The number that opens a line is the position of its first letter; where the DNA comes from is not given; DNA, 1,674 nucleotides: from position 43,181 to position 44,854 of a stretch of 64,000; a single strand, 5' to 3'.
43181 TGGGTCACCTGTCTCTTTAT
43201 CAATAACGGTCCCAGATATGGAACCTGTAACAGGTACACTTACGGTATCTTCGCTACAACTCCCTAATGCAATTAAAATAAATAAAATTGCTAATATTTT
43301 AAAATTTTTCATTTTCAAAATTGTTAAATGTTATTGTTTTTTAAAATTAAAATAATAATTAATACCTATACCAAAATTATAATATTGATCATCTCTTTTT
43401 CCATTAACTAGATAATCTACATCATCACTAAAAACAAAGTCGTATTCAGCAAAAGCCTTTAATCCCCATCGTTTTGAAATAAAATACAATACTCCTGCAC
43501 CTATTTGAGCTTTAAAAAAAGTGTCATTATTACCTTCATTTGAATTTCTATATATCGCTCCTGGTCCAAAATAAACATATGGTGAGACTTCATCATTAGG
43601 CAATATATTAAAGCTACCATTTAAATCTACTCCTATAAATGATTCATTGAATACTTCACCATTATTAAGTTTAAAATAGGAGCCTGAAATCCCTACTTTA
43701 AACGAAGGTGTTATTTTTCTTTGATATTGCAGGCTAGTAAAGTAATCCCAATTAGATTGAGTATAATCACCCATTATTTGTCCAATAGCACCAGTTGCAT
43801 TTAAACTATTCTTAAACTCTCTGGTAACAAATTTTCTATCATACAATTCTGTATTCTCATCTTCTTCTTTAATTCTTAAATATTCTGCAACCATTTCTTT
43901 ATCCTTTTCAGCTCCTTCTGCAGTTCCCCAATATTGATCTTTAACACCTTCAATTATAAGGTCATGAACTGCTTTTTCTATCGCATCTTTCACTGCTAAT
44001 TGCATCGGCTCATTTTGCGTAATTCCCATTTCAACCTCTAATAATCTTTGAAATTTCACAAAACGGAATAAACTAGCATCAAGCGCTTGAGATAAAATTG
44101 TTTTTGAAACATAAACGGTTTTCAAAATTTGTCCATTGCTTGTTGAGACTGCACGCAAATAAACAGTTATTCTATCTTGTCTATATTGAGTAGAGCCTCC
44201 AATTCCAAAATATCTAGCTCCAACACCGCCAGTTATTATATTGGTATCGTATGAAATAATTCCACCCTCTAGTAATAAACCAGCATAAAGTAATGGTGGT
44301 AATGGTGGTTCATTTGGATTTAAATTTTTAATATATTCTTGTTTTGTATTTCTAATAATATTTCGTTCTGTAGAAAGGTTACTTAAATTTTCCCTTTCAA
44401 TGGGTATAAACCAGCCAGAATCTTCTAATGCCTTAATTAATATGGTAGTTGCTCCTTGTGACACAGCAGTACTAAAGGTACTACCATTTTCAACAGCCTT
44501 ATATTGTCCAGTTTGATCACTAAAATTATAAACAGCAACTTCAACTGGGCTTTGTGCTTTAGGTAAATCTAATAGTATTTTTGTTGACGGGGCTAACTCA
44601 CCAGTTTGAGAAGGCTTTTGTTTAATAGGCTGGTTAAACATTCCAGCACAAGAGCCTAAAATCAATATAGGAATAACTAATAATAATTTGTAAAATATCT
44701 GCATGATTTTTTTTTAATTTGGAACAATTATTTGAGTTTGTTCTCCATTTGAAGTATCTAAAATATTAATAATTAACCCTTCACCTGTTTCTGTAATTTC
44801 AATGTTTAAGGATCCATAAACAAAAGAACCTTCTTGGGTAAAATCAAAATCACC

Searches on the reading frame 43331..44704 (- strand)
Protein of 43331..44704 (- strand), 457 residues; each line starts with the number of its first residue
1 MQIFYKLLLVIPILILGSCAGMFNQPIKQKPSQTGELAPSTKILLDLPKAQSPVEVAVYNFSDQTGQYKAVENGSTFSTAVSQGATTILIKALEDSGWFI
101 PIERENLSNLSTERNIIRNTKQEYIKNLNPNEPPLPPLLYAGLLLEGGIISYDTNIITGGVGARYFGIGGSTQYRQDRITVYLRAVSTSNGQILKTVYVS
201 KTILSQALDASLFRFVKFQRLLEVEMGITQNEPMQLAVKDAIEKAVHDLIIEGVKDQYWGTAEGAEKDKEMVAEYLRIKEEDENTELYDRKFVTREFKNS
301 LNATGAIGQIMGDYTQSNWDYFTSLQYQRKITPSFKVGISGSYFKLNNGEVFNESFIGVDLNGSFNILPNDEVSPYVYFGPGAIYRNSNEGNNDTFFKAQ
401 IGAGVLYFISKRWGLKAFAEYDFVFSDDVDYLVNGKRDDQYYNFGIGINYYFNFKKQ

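Call 6: search_protein_families(library=pfam, proteins=[window:43331-44704:-], max_evalue=0.1)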
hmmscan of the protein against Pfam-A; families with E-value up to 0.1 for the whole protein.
window:43331-44704:- (457 aa): 3 families
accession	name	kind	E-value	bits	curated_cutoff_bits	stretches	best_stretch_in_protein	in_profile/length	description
PF03783.19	CsgG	-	3.2e-66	223.1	20.8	1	48-260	4-207/210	Curli production assembly/transport component CsgG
PF13505.12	OMP_b-brl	-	1.4e-05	25.8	28.7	1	302-452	23-175/175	Outer membrane protein beta-barrel domain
PF18849.6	baeRF_family7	-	0.095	13.3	27.2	0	158-200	53-95/144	Bacterial archaeo-eukaryotic release factor family 7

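Call 7: search_protein_families(library=ncbifam, proteins=[window:43331-44704:-], max_evalue=0.1)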
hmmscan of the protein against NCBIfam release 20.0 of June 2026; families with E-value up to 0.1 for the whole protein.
window:43331-44704:- (457 aa): 3 families
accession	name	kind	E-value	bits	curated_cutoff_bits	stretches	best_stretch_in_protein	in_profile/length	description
NF011731.0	PRK15184.1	equivalog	2.5e-68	230.5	505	1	6-277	3-270/277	curli production assembly/transport protein CsgG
NF037935.1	holdfast_HfaB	equivalog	1.8e-12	47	300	1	21-250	18-257/264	holdfast anchoring protein HfaB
NF052316.1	T9SS_PorG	equivalog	1.3e-05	25.1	130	1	370-445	99-183/209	type IX secretion system protein PorG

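Call 13: find_encoding_contigs(protein=window:43331-44704:-, flank=10000, max_places=6)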
Protein window:43331-44704:- (457 aa): no gene with exactly this product is on record in the collection.

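Call 16: find_homologous_proteins(query=window:43331-44704:-, max_evalue=1e-10)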
Query window:43331-44704:- (457 aa): 4816 proteins with E <= 1e-10 among 8000 candidates; the best 120 are listed.
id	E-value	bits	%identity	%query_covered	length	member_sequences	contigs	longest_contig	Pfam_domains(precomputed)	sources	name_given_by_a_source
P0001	0.0e+0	1027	100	100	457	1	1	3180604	PF03783.21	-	-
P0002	1.9e-279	945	89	100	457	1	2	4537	PF03783.21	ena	-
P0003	2.5e-277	938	88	100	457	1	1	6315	PF03783.21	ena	-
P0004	4.5e-267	904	84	100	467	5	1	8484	PF03783.21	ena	-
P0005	7.6e-267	904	86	100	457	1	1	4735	PF03783.21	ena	-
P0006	1.5e-265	899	86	100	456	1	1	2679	PF03783.21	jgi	jgi:curli production assembly/transport component CsgG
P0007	4.0e-252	855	81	100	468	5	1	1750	PF03783.21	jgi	-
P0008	9.1e-251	851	81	100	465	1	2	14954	PF03783.21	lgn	-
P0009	2.3e-250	849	80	100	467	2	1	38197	PF03783.21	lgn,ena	-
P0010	2.2e-247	839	80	99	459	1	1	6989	PF03783.21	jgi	-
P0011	6.7e-204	696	68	99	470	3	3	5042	PF03783.21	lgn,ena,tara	tara:strand:+ start:2937 stop:4349 length:1413 start_codon:yes stop_codon:yes gene_type:complete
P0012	2.5e-202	691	67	99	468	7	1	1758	PF03783.21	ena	-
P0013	2.6e-200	684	67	100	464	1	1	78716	PF03783.21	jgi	jgi:curli production assembly/transport component CsgG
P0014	2.1e-199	681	67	100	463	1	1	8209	PF13505.13,PF03783.21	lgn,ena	-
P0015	5.4e-199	680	66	99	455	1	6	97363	PF13505.13,PF03783.21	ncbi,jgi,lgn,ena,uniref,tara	ncbi:CsgG/HfaB family protein [uncultured Marixanthomonas sp.]|uniref:CsgG/HfaB family protein n=1 T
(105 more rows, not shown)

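Call 17: find_related_loci(query=window:43331-44704:-, collection=genome_contigs, flank=10000)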
Query window:43331-44704:- (457 aa) in genome_contigs; peptide patterns used: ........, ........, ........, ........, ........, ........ (x = any residue, [..] = any of these).
195 stretches matched a pattern; 85 encode a relative of the query (tblastn E <= 1e-3); the best 80 are kept; 80 distinct loci.
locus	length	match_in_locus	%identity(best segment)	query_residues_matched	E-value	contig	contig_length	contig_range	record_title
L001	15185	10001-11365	80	1-455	0e+0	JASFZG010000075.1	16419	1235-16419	MAG: Flavobacteriaceae bacterium isolate MAY_MAG_00019 ALL_000000003269, whole genome shotgun sequence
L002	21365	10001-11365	80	1-455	0e+0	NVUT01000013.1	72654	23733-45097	MAG: Flavobacterium sp. isolate NORP82 Contig_source1382A_969, whole genome shotgun sequence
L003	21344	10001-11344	80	1-448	0e+0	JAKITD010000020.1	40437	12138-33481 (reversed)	MAG: Flavobacteriaceae bacterium isolate D96SM.bin.33 NODE_729_length_40437_cov_16.620247, whole genome shotgun sequence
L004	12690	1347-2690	80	1-448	0e+0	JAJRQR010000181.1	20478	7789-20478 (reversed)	MAG: Bacteroidetes bacterium isolate Dive100_bin10.76 k141_782691, whole genome shotgun sequence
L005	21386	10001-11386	64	2-452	0e+0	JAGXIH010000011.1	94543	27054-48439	MAG: Salegentibacter sp. isolate LH_M81 k141_563392, whole genome shotgun sequence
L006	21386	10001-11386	64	1-452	0e+0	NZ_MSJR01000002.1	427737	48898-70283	Salegentibacter sediminis strain K5023 contig2, whole genome shotgun sequence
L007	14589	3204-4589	66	1-457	0e+0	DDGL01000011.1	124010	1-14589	MAG TPA_asm: Flavobacteriaceae bacterium UBA1903 UBA1903_contig_2671, whole genome shotgun sequence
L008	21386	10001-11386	61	1-457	0e+0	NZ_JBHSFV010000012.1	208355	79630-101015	Dokdonia ponticola strain CGMCC 1.16527 spades_K_17_127_12, whole genome shotgun sequence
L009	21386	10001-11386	65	1-457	0e+0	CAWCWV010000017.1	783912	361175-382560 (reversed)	MAG: uncultured Flavobacteriaceae bacterium isolate MFD03250.bin.1.53 genome assembly, contig: contig_7882, whole genome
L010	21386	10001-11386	61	1-457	0e+0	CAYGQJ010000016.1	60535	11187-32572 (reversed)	MAG TPA_asm: uncultured Flavobacteriaceae bacterium isolate ERP117304_co3_129 genome assembly, contig: NODE_716_length_6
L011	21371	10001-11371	65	6-457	0e+0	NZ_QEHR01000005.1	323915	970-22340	Marixanthomonas spongiae strain HN-E44 contig5, whole genome shotgun sequence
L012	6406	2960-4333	61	2-452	0e+0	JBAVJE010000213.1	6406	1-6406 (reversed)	MAG: Salinimicrobium sp. isolate MFD02245_ilm_asm_bin10 k127_104972, whole genome shotgun sequence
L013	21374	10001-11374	64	1-452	0e+0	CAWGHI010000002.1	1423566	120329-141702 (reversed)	MAG: uncultured Flavobacteriaceae bacterium isolate MFD01721.bin.2.122 genome assembly, contig: contig_2402, whole genom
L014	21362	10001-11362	66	1-452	0e+0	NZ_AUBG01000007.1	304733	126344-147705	Aequorivita capsosiphonis DSM 23843 G440DRAFT_scaffold00005.5_C, whole genome shotgun sequence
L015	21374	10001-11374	64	1-452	0e+0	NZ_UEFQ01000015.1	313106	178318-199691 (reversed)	Aequorivita sp. CIP111184, whole genome shotgun sequence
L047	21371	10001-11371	64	1-452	2e-174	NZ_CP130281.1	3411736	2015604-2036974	Aequorivita nionensis strain VBW088 chromosome, complete genome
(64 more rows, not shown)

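Call 22: search_protein_families(library=pfam, proteins=[L001:6663-8177:+, L001:8258-8788:+, L001:8793-9590:+, L047:1029-2525:+, L047:6720-8162:+, L047:8249-8773:+, L047:8774-9574:+], max_evalue=0.1)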
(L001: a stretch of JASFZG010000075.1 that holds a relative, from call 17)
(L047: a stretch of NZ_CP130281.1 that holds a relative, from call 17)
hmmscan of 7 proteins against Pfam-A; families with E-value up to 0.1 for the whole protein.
L001:6663-8177:+ (504 aa): 1 family
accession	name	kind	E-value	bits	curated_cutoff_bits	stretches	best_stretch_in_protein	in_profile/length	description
PF07012.17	Curlin_rpt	-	1.6e-17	63.6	20.7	4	406-431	7-32/34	Curlin associated repeat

L001:8258-8788:+ (176 aa): 4 families
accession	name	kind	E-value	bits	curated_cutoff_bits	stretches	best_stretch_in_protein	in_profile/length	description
PF07012.17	Curlin_rpt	-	6.1e-05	23.3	20.7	1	66-96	4-34/34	Curlin associated repeat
PF09716.15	ETRAMP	-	0.0095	16.4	29.1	1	1-44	1-46/81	Malarial early transcribed membrane protein (ETRAMP)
PF20324.3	DUF6619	-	0.02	15.5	27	1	76-148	12-84/102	Family of unknown function (DUF6619)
PF19261.4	DUF5904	-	0.023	15.2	25.7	1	1-56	9-62/133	Domain of unknown function (DUF5904)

L001:8793-9590:+ (265 aa): 3 families
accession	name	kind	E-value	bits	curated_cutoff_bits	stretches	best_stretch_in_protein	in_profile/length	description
PF10627.14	CsgE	-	2.2e-17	63.7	25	1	165-259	1-93/105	Curli assembly protein CsgE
PF08690.15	GET2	-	0.029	14.5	25.5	1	10-79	185-258/309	GET complex subunit GET2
PF22121.2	MtxA_C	-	0.042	14.5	27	0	149-191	9-51/81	Magnetotaxis protein MtxA, C-terminal domain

L047:1029-2525:+ (498 aa): 1 family
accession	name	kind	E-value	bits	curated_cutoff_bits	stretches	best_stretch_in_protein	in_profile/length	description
PF07012.17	Curlin_rpt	-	6.4e-20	71.2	20.7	4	404-428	8-32/34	Curlin associated repeat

L047:6720-8162:+ (480 aa): 1 family
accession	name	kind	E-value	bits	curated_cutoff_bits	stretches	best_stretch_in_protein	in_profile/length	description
PF07012.17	Curlin_rpt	-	2.7e-10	40.5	20.7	2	388-421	1-34/34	Curlin associated repeat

L047:8249-8773:+ (174 aa): 1 family
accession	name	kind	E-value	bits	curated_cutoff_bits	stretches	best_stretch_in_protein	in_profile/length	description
PF04571.19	Lipin_N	-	0.075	13.5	25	0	119-149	57-88/103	lipin, N-terminal conserved region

L047:8774-9574:+ (266 aa): 2 families
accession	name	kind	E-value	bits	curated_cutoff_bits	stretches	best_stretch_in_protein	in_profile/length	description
PF10627.14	CsgE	-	8.8e-16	58.5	25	1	167-259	1-93/105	Curli assembly protein CsgE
PF06707.17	DUF1194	-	0.053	13.2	27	1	153-208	135-185/206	Protein of unknown function (DUF1194)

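Call 26: find_encoding_contigs(protein=P0003, flank=10000, max_places=4)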
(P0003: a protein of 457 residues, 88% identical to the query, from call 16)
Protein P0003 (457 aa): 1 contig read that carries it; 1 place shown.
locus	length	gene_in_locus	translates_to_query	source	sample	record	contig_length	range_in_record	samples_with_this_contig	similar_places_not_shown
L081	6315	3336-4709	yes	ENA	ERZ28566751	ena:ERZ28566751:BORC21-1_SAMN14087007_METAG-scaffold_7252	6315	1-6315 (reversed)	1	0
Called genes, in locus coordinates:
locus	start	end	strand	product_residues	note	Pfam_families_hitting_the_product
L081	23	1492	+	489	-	PF07012:Curlin_rpt (faint)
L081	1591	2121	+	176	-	PF07012:Curlin_rpt (weak)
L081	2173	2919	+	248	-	PF10627:CsgE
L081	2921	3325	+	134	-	PF10614:CsgF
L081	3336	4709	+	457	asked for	PF03783:CsgG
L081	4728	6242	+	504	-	PF13620:CarboxypepD_reg, PF13715:CarbopepD_reg_2, PF26549:Tricorn_N (weak)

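Call 27: find_encoding_contigs(protein=P0002, flank=10000, max_places=4)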
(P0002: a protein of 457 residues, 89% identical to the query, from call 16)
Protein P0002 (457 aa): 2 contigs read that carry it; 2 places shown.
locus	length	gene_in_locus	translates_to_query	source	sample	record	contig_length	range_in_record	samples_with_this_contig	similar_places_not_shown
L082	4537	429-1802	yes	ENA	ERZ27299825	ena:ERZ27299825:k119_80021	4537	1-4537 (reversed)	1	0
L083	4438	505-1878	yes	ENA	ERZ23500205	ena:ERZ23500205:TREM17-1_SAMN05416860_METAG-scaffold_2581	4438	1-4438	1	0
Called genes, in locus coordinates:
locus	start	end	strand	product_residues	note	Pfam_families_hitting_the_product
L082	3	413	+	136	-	?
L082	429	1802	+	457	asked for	PF03783:CsgG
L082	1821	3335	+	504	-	PF13620:CarboxypepD_reg, PF13715:CarbopepD_reg_2, PF26549:Tricorn_N (weak)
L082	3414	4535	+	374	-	?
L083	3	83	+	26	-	?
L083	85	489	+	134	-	PF10614:CsgF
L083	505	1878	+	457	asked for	PF03783:CsgG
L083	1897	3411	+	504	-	PF13620:CarboxypepD_reg, PF13715:CarbopepD_reg_2, PF26549:Tricorn_N (weak)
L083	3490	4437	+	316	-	?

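Call 28: find_encoding_contigs(protein=P0004, flank=10000, max_places=4)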
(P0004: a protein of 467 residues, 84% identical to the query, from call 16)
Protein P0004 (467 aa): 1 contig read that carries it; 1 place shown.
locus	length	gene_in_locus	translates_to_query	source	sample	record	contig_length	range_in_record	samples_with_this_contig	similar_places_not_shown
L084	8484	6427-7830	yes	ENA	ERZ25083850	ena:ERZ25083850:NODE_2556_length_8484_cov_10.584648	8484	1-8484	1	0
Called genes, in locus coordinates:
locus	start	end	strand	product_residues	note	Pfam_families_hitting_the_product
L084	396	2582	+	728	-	PF12437:GSIII_N, PF00120:Gln-synt_C, PF18318:Gln-synt_C-ter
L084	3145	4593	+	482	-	PF07012:Curlin_rpt (faint)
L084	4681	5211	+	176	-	-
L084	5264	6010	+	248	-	PF10627:CsgE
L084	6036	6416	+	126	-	PF10614:CsgF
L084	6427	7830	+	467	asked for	PF03783:CsgG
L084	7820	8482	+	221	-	?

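Call 29: find_encoding_contigs(protein=P0005, flank=10000, max_places=4)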
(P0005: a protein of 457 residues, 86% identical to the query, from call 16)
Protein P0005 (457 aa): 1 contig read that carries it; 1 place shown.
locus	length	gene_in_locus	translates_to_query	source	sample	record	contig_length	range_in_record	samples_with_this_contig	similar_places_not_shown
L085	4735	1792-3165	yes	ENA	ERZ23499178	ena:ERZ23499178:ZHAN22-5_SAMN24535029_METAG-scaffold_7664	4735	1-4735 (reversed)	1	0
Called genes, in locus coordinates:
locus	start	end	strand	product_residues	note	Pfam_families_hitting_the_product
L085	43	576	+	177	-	-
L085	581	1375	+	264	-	PF10627:CsgE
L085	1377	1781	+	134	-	PF10614:CsgF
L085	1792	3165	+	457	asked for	PF03783:CsgG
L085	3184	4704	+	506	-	PF13620:CarboxypepD_reg, PF13715:CarbopepD_reg_2 (weak), PF00041:fn3 (faint), PF26549:Tricorn_N (weak)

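Call 30: find_homologous_proteins(query=L081:23-1492:+, max_evalue=0.00001)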
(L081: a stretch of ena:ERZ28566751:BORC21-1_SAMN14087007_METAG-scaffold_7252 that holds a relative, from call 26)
Query L081:23-1492:+ (489 aa): 119 proteins with E <= 0.00001 among 8000 candidates.
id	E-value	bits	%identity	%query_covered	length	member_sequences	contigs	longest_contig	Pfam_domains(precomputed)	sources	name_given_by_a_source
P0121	0.0e+0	1093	100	100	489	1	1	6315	PF07012.18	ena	-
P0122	1.4e-226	771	75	100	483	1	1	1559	PF07012.18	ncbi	-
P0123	7.8e-175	601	65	99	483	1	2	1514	PF07012.18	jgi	jgi:hypothetical protein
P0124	2.6e-173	596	64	99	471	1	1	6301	PF07012.18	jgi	jgi:hypothetical protein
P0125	1.7e-162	560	60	100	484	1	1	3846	PF07012.18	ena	-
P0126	6.5e-158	545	60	100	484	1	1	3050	PF07012.18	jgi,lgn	jgi:hypothetical protein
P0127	3.0e-152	526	58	99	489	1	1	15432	PF07012.18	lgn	-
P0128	1.2e-144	501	59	96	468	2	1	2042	PF07012.18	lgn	-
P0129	1.1e-136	475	55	99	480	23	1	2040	PF07012.18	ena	-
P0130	2.5e-135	470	56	99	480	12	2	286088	PF07012.18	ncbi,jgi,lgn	jgi:hypothetical protein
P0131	3.1e-134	467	55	99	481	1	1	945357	PF07012.18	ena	-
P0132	1.0e-129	452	54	99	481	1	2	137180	PF07012.18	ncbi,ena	-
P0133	1.0e-128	448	63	80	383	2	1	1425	PF07012.18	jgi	jgi:hypothetical protein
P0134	1.7e-110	388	49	99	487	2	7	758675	PF07012.18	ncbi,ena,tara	tara:strand:+ start:11725 stop:13188 length:1464 start_codon:yes stop_codon:yes gene_type:complete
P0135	1.9e-107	378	49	99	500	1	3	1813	PF07012.18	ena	-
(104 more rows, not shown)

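Call 48: search_solved_structures(query=A3, max_evalue=10, show_alignments=2)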
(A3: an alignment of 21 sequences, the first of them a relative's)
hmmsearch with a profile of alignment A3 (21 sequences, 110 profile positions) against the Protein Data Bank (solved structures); distinct sequences matched with E-value up to 10: 9.
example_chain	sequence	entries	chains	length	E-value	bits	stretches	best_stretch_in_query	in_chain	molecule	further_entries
2xsk_A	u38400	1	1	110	0.0046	20.3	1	34-101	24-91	CSGC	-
2y2t_A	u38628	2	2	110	0.0088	19.4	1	52-101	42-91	CURLI PRODUCTION PROTEIN CSGC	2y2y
6vjb_A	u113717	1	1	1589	0.28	14.5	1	13-89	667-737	Putative cell envelope proteinase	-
31mr_B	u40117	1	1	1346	0.31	14.4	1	13-89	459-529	Cell envelope proteinase A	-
5xya_A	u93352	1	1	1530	0.66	13.3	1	13-70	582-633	Chemokine protease C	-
5xxz_A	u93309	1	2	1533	0.67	13.3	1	13-70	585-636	Chemokine protease C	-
7edd_A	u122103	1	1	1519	0.73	13.2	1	13-70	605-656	C5a peptidase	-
5xyr_A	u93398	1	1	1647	0.77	13.1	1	13-70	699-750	Chemokine protease C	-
3isy_A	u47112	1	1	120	1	12.7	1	8-75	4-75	Intracellular proteinase inhibitor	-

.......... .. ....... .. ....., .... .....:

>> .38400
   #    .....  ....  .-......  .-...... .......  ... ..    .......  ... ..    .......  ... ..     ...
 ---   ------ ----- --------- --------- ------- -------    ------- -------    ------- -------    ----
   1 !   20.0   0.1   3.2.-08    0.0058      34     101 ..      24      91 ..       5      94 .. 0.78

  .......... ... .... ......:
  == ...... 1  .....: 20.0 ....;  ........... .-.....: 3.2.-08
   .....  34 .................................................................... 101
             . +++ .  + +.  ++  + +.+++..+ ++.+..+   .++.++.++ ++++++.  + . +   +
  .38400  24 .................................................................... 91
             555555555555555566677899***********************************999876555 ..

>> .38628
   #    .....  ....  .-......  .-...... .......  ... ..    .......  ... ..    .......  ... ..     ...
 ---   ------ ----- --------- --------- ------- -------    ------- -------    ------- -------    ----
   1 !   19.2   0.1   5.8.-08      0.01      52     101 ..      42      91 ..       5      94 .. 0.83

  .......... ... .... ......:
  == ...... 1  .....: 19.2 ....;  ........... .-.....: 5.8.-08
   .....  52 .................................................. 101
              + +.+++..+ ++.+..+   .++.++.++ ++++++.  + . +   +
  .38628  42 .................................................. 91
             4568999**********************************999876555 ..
